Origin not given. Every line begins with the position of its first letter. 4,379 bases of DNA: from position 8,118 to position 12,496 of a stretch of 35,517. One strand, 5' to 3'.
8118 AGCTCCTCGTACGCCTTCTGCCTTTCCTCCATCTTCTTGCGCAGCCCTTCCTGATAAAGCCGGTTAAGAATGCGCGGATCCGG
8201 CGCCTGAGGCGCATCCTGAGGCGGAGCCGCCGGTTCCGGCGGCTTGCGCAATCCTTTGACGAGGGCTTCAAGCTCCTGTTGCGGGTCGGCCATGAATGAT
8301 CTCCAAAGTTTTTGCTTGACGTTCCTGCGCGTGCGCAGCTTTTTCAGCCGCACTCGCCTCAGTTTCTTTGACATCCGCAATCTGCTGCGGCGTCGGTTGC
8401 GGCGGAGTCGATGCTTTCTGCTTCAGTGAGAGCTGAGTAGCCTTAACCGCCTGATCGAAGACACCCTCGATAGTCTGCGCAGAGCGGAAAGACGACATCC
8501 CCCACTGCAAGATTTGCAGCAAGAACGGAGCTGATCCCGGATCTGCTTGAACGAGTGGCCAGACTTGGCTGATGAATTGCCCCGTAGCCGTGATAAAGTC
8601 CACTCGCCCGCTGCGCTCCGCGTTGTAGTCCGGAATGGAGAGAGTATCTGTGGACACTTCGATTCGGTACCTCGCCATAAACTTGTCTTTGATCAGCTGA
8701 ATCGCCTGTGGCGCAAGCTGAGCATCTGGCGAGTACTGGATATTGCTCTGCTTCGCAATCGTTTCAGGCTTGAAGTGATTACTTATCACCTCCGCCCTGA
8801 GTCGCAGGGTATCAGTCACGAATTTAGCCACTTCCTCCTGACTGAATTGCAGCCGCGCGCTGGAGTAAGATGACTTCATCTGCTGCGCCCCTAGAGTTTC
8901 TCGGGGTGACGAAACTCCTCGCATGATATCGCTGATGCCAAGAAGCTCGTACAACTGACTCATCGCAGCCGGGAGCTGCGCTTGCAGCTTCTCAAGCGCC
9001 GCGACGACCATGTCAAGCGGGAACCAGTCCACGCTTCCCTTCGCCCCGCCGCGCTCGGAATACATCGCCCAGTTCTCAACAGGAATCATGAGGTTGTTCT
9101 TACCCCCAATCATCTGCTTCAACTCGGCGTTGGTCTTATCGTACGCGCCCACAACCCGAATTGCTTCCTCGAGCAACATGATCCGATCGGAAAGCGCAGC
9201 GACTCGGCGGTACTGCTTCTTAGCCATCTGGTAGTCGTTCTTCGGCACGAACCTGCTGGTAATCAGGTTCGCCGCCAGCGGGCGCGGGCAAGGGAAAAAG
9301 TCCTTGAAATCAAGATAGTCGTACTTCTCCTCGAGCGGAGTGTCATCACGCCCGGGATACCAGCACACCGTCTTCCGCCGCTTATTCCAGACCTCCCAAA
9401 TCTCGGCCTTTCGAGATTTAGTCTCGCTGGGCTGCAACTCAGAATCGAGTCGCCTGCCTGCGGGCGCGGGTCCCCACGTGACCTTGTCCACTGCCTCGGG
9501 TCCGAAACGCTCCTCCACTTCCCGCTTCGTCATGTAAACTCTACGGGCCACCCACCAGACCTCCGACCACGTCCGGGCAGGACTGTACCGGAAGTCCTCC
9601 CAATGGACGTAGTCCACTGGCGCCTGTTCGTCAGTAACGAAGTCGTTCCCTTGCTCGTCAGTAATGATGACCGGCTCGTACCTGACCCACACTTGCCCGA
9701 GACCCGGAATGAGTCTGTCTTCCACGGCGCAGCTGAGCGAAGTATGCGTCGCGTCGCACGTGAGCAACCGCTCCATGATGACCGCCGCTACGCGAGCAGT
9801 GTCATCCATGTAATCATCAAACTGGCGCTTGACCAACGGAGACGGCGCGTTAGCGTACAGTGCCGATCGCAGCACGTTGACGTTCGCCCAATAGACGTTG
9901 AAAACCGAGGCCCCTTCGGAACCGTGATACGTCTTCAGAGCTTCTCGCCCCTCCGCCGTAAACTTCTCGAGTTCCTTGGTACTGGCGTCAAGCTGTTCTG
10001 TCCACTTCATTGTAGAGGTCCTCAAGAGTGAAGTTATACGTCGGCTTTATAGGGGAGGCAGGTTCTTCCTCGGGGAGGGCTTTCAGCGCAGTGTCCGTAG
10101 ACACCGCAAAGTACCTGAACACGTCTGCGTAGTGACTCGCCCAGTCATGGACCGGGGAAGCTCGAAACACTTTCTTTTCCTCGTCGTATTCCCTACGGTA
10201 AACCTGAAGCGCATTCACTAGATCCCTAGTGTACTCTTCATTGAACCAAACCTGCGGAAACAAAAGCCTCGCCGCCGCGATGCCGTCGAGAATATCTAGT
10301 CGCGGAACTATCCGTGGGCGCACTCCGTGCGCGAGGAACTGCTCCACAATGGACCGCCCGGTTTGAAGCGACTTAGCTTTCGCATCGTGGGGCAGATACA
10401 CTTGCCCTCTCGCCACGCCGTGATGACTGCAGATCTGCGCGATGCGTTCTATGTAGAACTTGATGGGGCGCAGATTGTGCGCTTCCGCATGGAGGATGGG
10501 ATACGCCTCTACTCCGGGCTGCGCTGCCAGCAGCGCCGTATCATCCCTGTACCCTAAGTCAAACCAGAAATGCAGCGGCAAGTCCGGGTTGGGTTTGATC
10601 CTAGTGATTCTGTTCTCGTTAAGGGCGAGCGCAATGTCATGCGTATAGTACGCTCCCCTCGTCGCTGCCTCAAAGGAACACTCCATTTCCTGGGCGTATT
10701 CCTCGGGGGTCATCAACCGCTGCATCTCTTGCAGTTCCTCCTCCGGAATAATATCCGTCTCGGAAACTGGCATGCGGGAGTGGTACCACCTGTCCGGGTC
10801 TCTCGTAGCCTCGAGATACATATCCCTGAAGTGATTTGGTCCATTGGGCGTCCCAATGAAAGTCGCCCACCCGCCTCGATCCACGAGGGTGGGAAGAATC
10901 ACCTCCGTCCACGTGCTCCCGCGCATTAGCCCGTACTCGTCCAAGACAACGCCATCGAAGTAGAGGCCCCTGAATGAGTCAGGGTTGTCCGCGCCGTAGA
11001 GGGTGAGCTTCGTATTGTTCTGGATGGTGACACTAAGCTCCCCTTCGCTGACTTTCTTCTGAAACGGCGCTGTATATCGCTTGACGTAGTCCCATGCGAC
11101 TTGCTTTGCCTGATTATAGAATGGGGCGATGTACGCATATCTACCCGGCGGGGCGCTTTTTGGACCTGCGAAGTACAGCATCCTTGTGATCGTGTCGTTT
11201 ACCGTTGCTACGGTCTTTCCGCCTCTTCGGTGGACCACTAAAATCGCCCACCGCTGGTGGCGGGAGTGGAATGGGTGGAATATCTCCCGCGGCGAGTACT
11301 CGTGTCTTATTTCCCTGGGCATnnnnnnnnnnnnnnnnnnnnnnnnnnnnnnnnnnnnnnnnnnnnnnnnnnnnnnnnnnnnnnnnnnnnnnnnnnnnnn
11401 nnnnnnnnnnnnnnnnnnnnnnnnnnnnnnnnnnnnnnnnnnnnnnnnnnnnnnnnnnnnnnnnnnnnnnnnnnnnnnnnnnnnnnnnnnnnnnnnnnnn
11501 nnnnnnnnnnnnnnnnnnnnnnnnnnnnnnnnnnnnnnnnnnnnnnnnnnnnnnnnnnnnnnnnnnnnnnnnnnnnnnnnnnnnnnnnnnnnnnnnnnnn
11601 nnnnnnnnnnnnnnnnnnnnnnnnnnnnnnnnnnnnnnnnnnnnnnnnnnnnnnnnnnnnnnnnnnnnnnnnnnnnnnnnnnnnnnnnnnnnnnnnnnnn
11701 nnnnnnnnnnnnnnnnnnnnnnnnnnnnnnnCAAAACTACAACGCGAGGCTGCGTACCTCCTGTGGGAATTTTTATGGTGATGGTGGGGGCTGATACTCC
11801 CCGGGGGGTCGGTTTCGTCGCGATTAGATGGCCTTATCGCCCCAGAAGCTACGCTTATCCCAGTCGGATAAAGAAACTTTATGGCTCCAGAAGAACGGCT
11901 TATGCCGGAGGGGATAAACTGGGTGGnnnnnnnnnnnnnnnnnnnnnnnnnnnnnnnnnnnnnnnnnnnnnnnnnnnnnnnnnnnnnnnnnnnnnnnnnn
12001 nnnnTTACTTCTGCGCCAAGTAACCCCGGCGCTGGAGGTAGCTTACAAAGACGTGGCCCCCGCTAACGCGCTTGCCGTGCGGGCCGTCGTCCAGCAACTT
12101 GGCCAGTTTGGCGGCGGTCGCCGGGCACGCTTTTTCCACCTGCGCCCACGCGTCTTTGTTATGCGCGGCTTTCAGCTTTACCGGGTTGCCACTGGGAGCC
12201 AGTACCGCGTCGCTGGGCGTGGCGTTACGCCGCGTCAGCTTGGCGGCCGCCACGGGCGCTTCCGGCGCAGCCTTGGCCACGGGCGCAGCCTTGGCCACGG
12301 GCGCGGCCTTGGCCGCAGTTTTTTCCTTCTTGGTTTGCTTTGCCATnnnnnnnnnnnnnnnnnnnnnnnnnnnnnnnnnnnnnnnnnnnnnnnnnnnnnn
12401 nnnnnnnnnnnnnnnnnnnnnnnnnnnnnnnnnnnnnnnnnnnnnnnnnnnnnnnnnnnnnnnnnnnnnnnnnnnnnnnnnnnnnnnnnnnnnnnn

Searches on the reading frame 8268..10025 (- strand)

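Call 19: search_protein_families(library=phrogs, proteins=[window:8268-10025:-], max_evalue=0.001)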
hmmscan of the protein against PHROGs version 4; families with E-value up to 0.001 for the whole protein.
window:8268-10025:- (585 aa): 1 family
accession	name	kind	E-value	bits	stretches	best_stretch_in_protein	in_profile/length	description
phrog_12082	-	head and packaging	6.6e-145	485.3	2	3-438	19-482/715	portal protein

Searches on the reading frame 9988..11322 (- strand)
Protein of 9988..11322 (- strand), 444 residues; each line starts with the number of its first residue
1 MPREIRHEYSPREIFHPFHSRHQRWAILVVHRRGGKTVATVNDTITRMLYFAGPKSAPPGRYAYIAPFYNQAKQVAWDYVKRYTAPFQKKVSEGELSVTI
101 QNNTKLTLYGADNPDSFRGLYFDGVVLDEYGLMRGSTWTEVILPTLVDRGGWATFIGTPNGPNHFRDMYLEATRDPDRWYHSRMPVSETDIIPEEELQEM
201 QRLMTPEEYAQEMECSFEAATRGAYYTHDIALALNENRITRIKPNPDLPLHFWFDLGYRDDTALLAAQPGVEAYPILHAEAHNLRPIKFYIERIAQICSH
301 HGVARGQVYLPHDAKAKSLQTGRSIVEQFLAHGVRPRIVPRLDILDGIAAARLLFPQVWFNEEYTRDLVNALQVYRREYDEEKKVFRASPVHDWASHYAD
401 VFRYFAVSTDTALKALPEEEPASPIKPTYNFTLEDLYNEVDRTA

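Call 19: search_protein_families(library=phrogs, proteins=[window:9988-11322:-], max_evalue=0.001)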
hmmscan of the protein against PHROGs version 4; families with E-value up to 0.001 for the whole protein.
window:9988-11322:- (444 aa): 3 families
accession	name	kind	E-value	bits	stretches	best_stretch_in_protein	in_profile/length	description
phrog_2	-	head and packaging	1.4e-33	117.7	1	14-407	263-590/807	terminase large subunit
phrog_2472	-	unknown function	4.1e-18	66.8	1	208-410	102-309/324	-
phrog_7579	-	head and packaging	1.5e-05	25.3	1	25-221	19-217/239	terminase large subunit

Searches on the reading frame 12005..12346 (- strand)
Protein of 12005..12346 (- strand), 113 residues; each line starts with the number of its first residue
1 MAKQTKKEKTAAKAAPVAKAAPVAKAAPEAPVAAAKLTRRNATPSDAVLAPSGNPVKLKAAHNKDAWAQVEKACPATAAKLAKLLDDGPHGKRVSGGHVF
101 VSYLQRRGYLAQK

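Call 5: search_protein_families(library=pfam, proteins=[window:12005-12346:-], max_evalue=0.01)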
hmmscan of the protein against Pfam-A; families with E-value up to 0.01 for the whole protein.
window:12005-12346:- (113 aa): 0 families

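Call 6: search_protein_families(library=phrogs, proteins=[window:12005-12346:-], max_evalue=0.01)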
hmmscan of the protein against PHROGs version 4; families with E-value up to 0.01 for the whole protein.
window:12005-12346:- (113 aa): 0 families

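Call 62: search_protein_families(library=pfam, proteins=[window:12005-12346:-], max_evalue=0.01)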
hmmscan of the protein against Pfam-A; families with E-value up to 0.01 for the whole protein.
window:12005-12346:- (113 aa): 0 families

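Call 97: search_dna_similar(query=window:12005-12343:-, collection=phages, mode=protein, max_evalue=0.001, max_rows=10)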
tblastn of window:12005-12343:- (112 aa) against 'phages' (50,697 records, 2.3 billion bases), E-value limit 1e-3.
No match.
